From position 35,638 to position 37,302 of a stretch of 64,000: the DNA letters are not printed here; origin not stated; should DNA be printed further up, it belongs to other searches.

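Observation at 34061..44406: DeoR-linked nine-gene catabolic locus mixing lower inositol-pathway enzymes with FucI-like, FGGY and GlcD/GlcF-like enzymes: an unassigned sugar or polyol pathway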

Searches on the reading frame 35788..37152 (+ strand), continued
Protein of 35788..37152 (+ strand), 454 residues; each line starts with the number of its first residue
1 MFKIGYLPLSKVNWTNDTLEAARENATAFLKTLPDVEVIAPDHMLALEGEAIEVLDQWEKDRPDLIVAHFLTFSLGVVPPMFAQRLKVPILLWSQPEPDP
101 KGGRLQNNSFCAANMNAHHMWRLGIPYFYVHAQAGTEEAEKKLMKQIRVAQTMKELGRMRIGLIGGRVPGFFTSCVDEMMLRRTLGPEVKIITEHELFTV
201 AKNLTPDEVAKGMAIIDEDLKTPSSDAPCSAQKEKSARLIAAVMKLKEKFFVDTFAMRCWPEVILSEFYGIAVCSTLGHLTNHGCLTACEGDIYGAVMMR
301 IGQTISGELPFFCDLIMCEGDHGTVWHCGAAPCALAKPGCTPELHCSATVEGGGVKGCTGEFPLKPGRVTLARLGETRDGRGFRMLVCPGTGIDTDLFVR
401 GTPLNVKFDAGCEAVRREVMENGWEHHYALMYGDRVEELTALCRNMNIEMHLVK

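Call 109: search_protein_families(library=pfam, proteins=[L054:44-1246:+, L054:1278-2192:+, L054:4501-7833:+, L054:17239-17796:+, L054:18044-18820:+, L054:18865-19929:+, L054:19973-21100:+, L062:6098-7555:+, L062:5131-6090:+, L081:5783-7942:+], max_evalue=0.0001)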
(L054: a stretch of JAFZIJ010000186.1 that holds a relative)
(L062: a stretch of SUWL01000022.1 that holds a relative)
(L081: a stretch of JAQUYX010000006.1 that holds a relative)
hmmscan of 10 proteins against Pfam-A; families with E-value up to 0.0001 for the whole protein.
L054:44-1246:+ (400 aa): 1 family
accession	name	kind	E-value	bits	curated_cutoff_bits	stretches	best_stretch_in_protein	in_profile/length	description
PF07690.21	MFS_1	-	3.7e-10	39.7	33.4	1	210-398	2-176/347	Major Facilitator Superfamily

L054:1278-2192:+ (304 aa): 2 families
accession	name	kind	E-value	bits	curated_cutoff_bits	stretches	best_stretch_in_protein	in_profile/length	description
PF00753.33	Lactamase_B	-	1.1e-14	55.3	22.7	1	60-147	4-95/196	Metallo-beta-lactamase superfamily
PF12706.13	Lactamase_B_2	-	5.9e-14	52.6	27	1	73-262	2-193/200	Beta-lactamase superfamily domain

L054:4501-7833:+ (1110 aa): 6 families
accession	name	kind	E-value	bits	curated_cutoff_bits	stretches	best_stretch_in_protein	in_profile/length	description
PF17389.8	Bac_rhamnosid6H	-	8.1e-102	341.4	24.5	1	644-993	3-338/339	Bacterial alpha-L-rhamnosidase 6 hairpin glycosidase domain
PF08531.16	Bac_rhamnosid_N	-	6.7e-43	146.9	25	1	361-513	1-159/172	Alpha-L-rhamnosidase N-terminal domain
PF25788.1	Ig_Rha78A_N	-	4.3e-38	130.2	27.4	1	49-160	1-105/105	Rha78A-like, N-terminal immunoglobulin domain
PF05592.18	Bac_rhamnosid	-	3.1e-22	78.8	22.2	1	541-637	4-101/102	Bacterial alpha-L-rhamnosidase concanavalin-like domain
PF17390.7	Bac_rhamnosid_C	-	1.6e-14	53.9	22.1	1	1001-1071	4-72/78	Bacterial alpha-L-rhamnosidase C-terminal domain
PF00754.31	F5_F8_type_C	-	6.1e-08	33.3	28.2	1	191-289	30-117/127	F5/8 type C domain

L054:17239-17796:+ (185 aa): 0 families

L054:18044-18820:+ (258 aa): 4 families
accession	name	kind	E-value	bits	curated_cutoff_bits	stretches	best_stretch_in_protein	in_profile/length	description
PF00106.31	adh_short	-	1.6e-56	191.3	26.6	1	7-194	2-183/195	short chain dehydrogenase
PF13561.12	adh_short_C2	-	6.3e-55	186.7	27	1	15-240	6-234/236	Enoyl-(Acyl carrier protein) reductase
PF08659.16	KR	-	2.9e-12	47.3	22.6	1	7-167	2-156/180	KR domain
PF01370.27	Epimerase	-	5.3e-05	23.2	20.9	0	9-96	2-77/240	NAD dependent epimerase/dehydratase family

L054:18865-19929:+ (354 aa): 2 families
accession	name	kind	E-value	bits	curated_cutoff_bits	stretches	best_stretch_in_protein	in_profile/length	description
PF00107.32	ADH_zinc_N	-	9.3e-22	77.8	31.8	1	169-290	2-120/129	Zinc-binding dehydrogenase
PF08240.17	ADH_N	-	4.3e-09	37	23.5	1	27-129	3-103/104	Alcohol dehydrogenase GroES-like domain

L054:19973-21100:+ (375 aa): 3 families
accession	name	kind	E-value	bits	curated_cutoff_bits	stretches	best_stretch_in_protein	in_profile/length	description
PF14606.12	Lipase_GDSL_3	-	6.1e-39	134.6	27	1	191-370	2-177/178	GDSL-like Lipase/Acylhydrolase family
PF14607.12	GxDLY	-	1.9e-26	93.1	27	1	27-180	7-145/146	N-terminus of Esterase_SGNH_hydro-type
PF13472.12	Lipase_GDSL_2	-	6.1e-06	27.3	32.9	1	196-358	2-175/178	GDSL-like Lipase/Acylhydrolase family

L062:6098-7555:+ (485 aa): 1 family
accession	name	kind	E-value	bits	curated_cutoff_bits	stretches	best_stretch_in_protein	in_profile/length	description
PF00656.27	Peptidase_C14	-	5.5e-20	72.5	21.4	1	3-218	2-225/233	Caspase domain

L062:5131-6090:+ (319 aa): 0 families

L081:5783-7942:+ (719 aa): 0 families

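Call 119: search_protein_families(library=ncbifam, proteins=[L054:18044-18820:+, L054:18865-19929:+, L001:17033-17821:+, L001:17818-18963:+, L001:19007-19831:+, L001:19831-20835:+, L037:6888-8180:+, L044:8326-9957:+, L021:12996-14423:+, L053:13582-14529:+], max_evalue=1e-8)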
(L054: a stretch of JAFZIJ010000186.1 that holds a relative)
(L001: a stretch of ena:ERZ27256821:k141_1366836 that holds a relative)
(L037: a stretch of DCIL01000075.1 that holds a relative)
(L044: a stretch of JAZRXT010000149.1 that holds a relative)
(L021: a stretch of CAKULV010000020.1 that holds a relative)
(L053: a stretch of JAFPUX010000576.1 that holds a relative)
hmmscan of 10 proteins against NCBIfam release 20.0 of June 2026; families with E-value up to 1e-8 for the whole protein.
L054:18044-18820:+ (258 aa): 215 families (the best 25 are shown)
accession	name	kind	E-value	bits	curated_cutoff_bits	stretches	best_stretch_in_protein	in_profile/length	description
NF004198.0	PRK05653.1-3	equivalog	9.5e-62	208.7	296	1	4-242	6-247/248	3-oxoacyl-ACP reductase FabG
NF009466.0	PRK12826.1-2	subfamily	2.1e-57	194.4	222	1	5-241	3-244/248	3-oxoacyl-ACP reductase FabG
TIGR01830.1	3oxo_ACP_reduc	equivalog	4.9e-57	193.4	297.75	1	8-240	1-237/239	3-oxoacyl-[acyl-carrier-protein] reductase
TIGR01829.1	AcAcCoA_reduct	subfamily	3.5e-56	190.6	302.1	1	6-241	1-240/242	acetoacetyl-CoA reductase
NF009464.0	PRK12824.1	subfamily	2.5e-55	187.8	269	1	5-241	2-242/245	3-oxoacyl-ACP reductase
NF004791.0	PRK06138.1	equivalog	8.9e-55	185.7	312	1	3-194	3-187/252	SDR family oxidoreductase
TIGR01963.1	PHB_DH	subfamily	1.2e-53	182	307.05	1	6-194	2-184/255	3-hydroxybutyrate dehydrogenase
NF009093.0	PRK12429.1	subfamily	2.6e-53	181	258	1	3-194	3-188/259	3-hydroxybutyrate dehydrogenase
NF004197.0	PRK05653.1-1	equivalog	5.9e-53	180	332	1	3-241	5-246/249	3-oxoacyl-ACP reductase FabG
NF005559.1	PRK07231.1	subfamily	1.8e-52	178.3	215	1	4-242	3-248/249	glucose 1-dehydrogenase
NF004202.0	PRK05653.2-2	equivalog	5.6e-52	176.8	333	1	4-243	6-249/259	3-oxoacyl-ACP reductase FabG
NF052558.1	MBtsdlDhBudC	equivalog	9.1e-52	176.1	270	1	3-240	1-240/250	meso-2,3-butanediol dehydrogenase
NF009468.0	PRK12826.1-4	equivalog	9.2e-51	173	318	1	3-243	5-249/256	SDR family oxidoreductase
NF004818.0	PRK06172.1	equivalog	1.1e-50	172.4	336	1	2-242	4-251/253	SDR family oxidoreductase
NF004200.0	PRK05653.1-5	equivalog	4.4e-49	167.2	273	1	5-240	2-240/242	3-oxoacyl-ACP reductase FabG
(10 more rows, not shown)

L054:18865-19929:+ (354 aa): 16 families
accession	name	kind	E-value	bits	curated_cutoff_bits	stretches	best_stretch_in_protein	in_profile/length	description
TIGR00692.1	tdh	equivalog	3.8e-28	98.5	458.35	1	14-282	11-285/340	L-threonine 3-dehydrogenase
NF003808.0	PRK05396.1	equivalog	1.9e-25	89.5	380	1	14-281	13-285/341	L-threonine 3-dehydrogenase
NF041097.1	keto_inos_dh_IolM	equivalog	4.8e-24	84.7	450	1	147-326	194-366/389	scyllo-inosose 3-dehydrogenase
TIGR03989.1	Rxyl_3153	subfamily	7.5e-21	74.8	440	1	119-342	146-363/370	NDMA-dependent alcohol dehydrogenase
TIGR02824.1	quinone_pig3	subfamily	7.2e-19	67.9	296.8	1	15-316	16-293/325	putative NAD(P)H quinone oxidoreductase, PIG3 family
TIGR01202.1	bchC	equivalog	3.3e-18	65.9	291.25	1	6-335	5-294/308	chlorophyll synthesis pathway protein BchC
NF006940.0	PRK09422.1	equivalog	2.5e-17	62.9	344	1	6-293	4-294/338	alcohol dehydrogenase AdhP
TIGR03451.1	mycoS_dep_FDH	equivalog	1.9e-16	59.8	512.9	1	154-332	173-341/358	S-(hydroxymethyl)mycothiol dehydrogenase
NF010344.0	PRK13771.1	subfamily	1.1e-15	57.5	349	1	7-293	6-291/334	putative alcohol dehydrogenase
TIGR03366.1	HpnZ_proposed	hypoth_equivalog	7e-15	55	328.1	1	124-306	121-302/315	putative phosphonate catabolism associated alcohol dehydrogenase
TIGR02818.1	adh_III_F_hyde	equivalog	6.7e-12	45.1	543.95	0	154-247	182-276/368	S-(hydroxymethyl)glutathione dehydrogenase/class III alcohol dehydrogenase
TIGR01751.1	crot-CoA-red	equivalog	2.4e-11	43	378.55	1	62-223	82-255/398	crotonyl-CoA carboxylase/reductase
NF007642.0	PRK10309.1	equivalog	8.6e-11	41.6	550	1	113-258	115-261/347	galactitol-1-phosphate 5-dehydrogenase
NF041172.1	AcrlCoa_red_Thmprot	equivalog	8.9e-11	41.3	500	1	6-293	4-292/334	acryloyl-CoA reductase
NF007489.0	PRK10083.1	equivalog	1.5e-10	40.6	376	1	7-262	5-264/339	Zn-dependent oxidoreductase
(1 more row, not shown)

L001:17033-17821:+ (262 aa): 8 families
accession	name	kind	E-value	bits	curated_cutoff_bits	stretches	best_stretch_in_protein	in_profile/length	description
TIGR00502.1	nagB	equivalog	3.7e-40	137.9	236.9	1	1-251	1-239/259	glucosamine-6-phosphate deaminase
NF001684.0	PRK00443.1-4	subfamily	3.6e-39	134.8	326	1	1-251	1-233/260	glucosamine-6-phosphate deaminase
NF002557.0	PRK02122.1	subfamily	2.9e-29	101.7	384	1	7-250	35-266/653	glucosamine-6-phosphate deaminase-like protein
NF009022.0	PRK12358.1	equivalog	1.4e-23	83.7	247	1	1-251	1-229/239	glucosamine-6-phosphate deaminase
NF001682.0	PRK00443.1-1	equivalog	1.9e-23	83.2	528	1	10-255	10-230/262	glucosamine-6-phosphate deaminase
NF007291.0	PRK09762.1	equivalog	7.2e-23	81.4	271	1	2-252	5-234/236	galactosamine-6-phosphate isomerase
NF001685.0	PRK00443.1-5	equivalog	7.4e-19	68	513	1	31-230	32-219/266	glucosamine-6-phosphate deaminase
TIGR01198.1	pgl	equivalog_domain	2.2e-10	40.5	124.45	1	10-147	6-142/234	6-phosphogluconolactonase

L001:17818-18963:+ (381 aa): 7 families
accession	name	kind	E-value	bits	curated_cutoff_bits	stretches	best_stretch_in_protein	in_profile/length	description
TIGR00221.1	nagA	equivalog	5.7e-82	275.7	225.65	1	2-375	4-379/380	N-acetylglucosamine-6-phosphate deacetylase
NF008371.0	PRK11170.1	equivalog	1.7e-54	185.2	483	1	6-378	5-379/382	N-acetylglucosamine-6-phosphate deacetylase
NF006560.0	PRK09061.1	subfamily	4.1e-13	48.5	340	1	2-65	27-89/517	amidohydrolase family protein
NF006689.0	PRK09237.1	equivalog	3.7e-11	42.2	371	0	2-63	4-66/383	amidohydrolase/deacetylase family metallohydrolase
TIGR01975.1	isoAsp_dipep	equivalog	4.2e-11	42.6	331.25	0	310-376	308-374/389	beta-aspartyl-peptidase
NF011990.0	PRK15446.2-6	subfamily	4.5e-11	42.1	233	0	1-61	1-64/390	alpha-D-ribose 1-methylphosphonate 5-triphosphate diphosphatase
NF006839.0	PRK09357.1-4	equivalog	6e-09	35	576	0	4-65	3-64/422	dihydroorotase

L001:19007-19831:+ (274 aa): 3 families
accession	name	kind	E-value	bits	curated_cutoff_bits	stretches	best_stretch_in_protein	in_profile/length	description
NF009689.0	PRK13210.1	subfamily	1.8e-10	40.5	200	1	18-271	22-280/286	L-ribulose-5-phosphate 3-epimerase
NF009688.0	PRK13209.1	subfamily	2.3e-09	36.7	317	0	53-267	62-274/286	L-ribulose-5-phosphate 3-epimerase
TIGR00542.1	hxl6Piso_put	equivalog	7.9e-09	35.2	272.15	0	118-248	122-250/279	L-ribulose-5-phosphate 3-epimerase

L001:19831-20835:+ (334 aa): 9 families
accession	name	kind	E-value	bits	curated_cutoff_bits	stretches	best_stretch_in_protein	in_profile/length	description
TIGR04380.1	myo_inos_iolG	equivalog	1.6e-48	165.3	355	1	1-331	1-328/330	inositol 2-dehydrogenase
NF040723.1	UDP-GlcNAcDh_Arch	equivalog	3.2e-29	102.4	450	1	2-326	1-301/302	UDP-N-acetylglucosamine 3-dehydrogenase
NF052679.1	InsChiInosDhIolG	equivalog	4.2e-26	91.8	540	1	2-230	3-228/343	bifunctional inositol 2-dehydrogenase/D-chiro-inositol 1-dehydrogenase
NF008607.0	PRK11579.1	subfamily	1.4e-24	86.8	330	1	2-248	5-245/346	oxidoreductase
NF052479.1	LevoglcsnDh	equivalog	2e-18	66.3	650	1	2-198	4-211/386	levoglucosan dehydrogenase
NF058563.1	BT_2159_fam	equivalog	3.9e-15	55.7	650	1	2-230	1-223/350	disaccharide 3-dehydrogenase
NF007574.0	PRK10206.1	equivalog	4.9e-14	52.1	352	1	28-222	31-219/345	oxidoreductase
NF041392.1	XylDh_Gfo6_Halo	equivalog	1.2e-11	44.1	350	1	2-330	17-346/350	D-xylose 1-dehydrogenase Gfo6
NF058561.1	BT_2158_fam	equivalog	3.2e-09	35.9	750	1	4-144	38-177/487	glycoside 3-dehydrogenase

L037:6888-8180:+ (430 aa): 5 families
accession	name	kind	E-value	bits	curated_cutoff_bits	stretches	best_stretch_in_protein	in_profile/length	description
NF033504.2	Ni_dep_LarA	equivalog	1e-188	627.3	460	1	3-420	2-421/422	nickel-dependent lactate racemase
NF052593.1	NPN_racem_MAR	equivalog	2.7e-117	391.8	500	1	3-420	1-413/415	nickel-dependent malate racemase, LarAH6 family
NF052595.1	NPN_LarAH5_MAR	equivalog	2.8e-90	303.3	462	1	3-419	1-412/415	nickel-dependent malate racemase, LarAH5 family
NF052525.1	NPN_LarAH10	equivalog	5.4e-89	298.8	540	1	2-419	2-424/426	NPN-dependent 2-hydroxyacid racemase, LarAH10 family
NF052592.1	LarAH_14_15_16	equivalog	8.2e-18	64.1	740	1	31-202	39-215/520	NPN-dependent hydroxyacid isomerase, LarAH14/15/16 family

L044:8326-9957:+ (543 aa): 1 family
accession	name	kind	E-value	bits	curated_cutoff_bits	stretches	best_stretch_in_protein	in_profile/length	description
TIGR04379.1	myo_inos_iolE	equivalog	2.4e-09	37.1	290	0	405-487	127-210/290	myo-inosose-2 dehydratase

L021:12996-14423:+ (475 aa): 5 families
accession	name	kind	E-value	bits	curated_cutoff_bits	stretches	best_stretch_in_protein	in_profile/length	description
NF058561.1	BT_2158_fam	equivalog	2e-32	112.4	750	1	5-295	1-255/487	glycoside 3-dehydrogenase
TIGR04380.1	myo_inos_iolG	equivalog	6e-19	68.1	355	1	108-209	47-148/330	inositol 2-dehydrogenase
NF052479.1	LevoglcsnDh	equivalog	4e-18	65.2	650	1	109-206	57-154/386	levoglucosan dehydrogenase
NF008607.0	PRK11579.1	subfamily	4.5e-11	42.3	330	1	110-207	49-146/346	oxidoreductase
NF052679.1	InsChiInosDhIolG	equivalog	1.5e-09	37.3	540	1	115-228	56-167/343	bifunctional inositol 2-dehydrogenase/D-chiro-inositol 1-dehydrogenase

L053:13582-14529:+ (315 aa): 0 families

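Call 120: predict_structure(alignment_id=A1)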
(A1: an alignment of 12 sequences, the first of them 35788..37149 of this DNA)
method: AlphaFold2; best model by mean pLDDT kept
length: 454 residues; sequences in the alignment: 12
mean_pLDDT: 84.2   pTM: 0.87
mean pLDDT of the five models: 84.2, 82.0, 77.1, 71.0, 63.7
residues with pLDDT >= 90: 199; 70-90: 193; 50-70: 54; < 50: 8
segments of 3 or more residues with pLDDT < 50: 261-265, 351-353
pLDDT, mean of each block of 10 residues (from residue 1): 92 87 95 94 91 94 94 80 94 79 69 89 92 92 93 92 77 66 88 85 91 84 71 82 91 85 51 73 87 91 92 75 75 84 70 62 86 88 93 70 81 88 83 94 93 94
secondary structure, 60 per line:
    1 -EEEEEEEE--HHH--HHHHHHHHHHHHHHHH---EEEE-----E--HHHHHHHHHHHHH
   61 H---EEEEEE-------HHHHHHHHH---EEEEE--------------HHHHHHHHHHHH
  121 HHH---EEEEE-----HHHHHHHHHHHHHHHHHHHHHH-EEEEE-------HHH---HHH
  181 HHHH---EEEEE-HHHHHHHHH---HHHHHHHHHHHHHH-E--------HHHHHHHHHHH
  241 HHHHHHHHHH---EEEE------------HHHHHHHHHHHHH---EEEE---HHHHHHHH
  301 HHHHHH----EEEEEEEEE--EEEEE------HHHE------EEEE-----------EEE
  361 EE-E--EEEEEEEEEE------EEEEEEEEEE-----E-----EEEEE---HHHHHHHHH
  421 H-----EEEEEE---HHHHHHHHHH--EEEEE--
elements in order: E2-9 H17-32 E36-39 H48-61 E65-70 H78-86 E90-94 H109-123 E127-131 H137-158 E160-164 H178-184 E188-192 H194-202 H206-219 H230-250 E254-257 H270-282 E286-289 H293-306 E311-319 E322-326 E343-346 E358-362 E367-376 E383-392 E404-408 H412-421 E427-432 H436-445 E448-452

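Call 122: fold_search(model_id=the predicted structure, library=pdb)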
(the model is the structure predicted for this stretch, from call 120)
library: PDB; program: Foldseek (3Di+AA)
matches with E <= 10: 1463; with E <= 0.001: 48
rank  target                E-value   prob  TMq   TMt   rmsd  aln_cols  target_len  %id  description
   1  7chl_B                4.2e-27  1.00  0.83  0.77   3.9       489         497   15  Crystal structure of hybrid Arabinose isomerase AI-10 (released 2021-10-20)
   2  7chl_F                5.0e-27  1.00  0.84  0.77   3.8       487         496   15  Crystal structure of hybrid Arabinose isomerase AI-10 (released 2021-10-20)
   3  7cxo_A                1.3e-26  1.00  0.85  0.79   3.8       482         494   16  Crystal structure of Arabinose isomerase from hybrid AI10 (released 2021-09-08)
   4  7chl_A                1.5e-26  1.00  0.84  0.77   3.9       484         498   16  Crystal structure of hybrid Arabinose isomerase AI-10 (released 2021-10-20)
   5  4r1p_F                1.9e-26  1.00  0.85  0.79   3.8       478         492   14  Crystal Structure of Thermophilic Geobacillus kaustophilus L-Arabinose isomerase with Mn2+ (released 2015-08-12)
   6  7cxo_C                4.1e-26  1.00  0.83  0.78   3.9       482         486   16  Crystal structure of Arabinose isomerase from hybrid AI10 (released 2021-09-08)
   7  4r1o_B                4.9e-26  1.00  0.83  0.77   3.9       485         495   14  Crystal Structure of Thermophilic Geobacillus kaustophilus L-Arabinose isomerase (released 2015-08-12)
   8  4r1o_E                5.5e-26  1.00  0.85  0.79   3.7       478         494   14  Crystal Structure of Thermophilic Geobacillus kaustophilus L-Arabinose isomerase (released 2015-08-12)
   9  7cxo_B                5.8e-26  1.00  0.83  0.77   4.0       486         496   16  Crystal structure of Arabinose isomerase from hybrid AI10 (released 2021-09-08)
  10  4r1p_B                6.6e-26  1.00  0.83  0.77   3.9       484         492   14  Crystal Structure of Thermophilic Geobacillus kaustophilus L-Arabinose isomerase with Mn2+ (released 2015-08-12)
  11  7cyy_E                7.4e-26  1.00  0.84  0.78   3.8       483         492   14  Crystal structure of Arabinose isomerase from hybrid AI8 with Adonitol (released 2021-09-08)
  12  7cyy_F                8.4e-26  1.00  0.83  0.77   4.0       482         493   14  Crystal structure of Arabinose isomerase from hybrid AI8 with Adonitol (released 2021-09-08)
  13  7cyy_C                1.0e-25  1.00  0.84  0.78   3.8       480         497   14  Crystal structure of Arabinose isomerase from hybrid AI8 with Adonitol (released 2021-09-08)
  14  4r1o_F                1.7e-25  1.00  0.84  0.78   3.8       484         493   14  Crystal Structure of Thermophilic Geobacillus kaustophilus L-Arabinose isomerase (released 2015-08-12)
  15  4r1o_A                1.9e-25  1.00  0.83  0.77   3.9       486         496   14  Crystal Structure of Thermophilic Geobacillus kaustophilus L-Arabinose isomerase (released 2015-08-12)
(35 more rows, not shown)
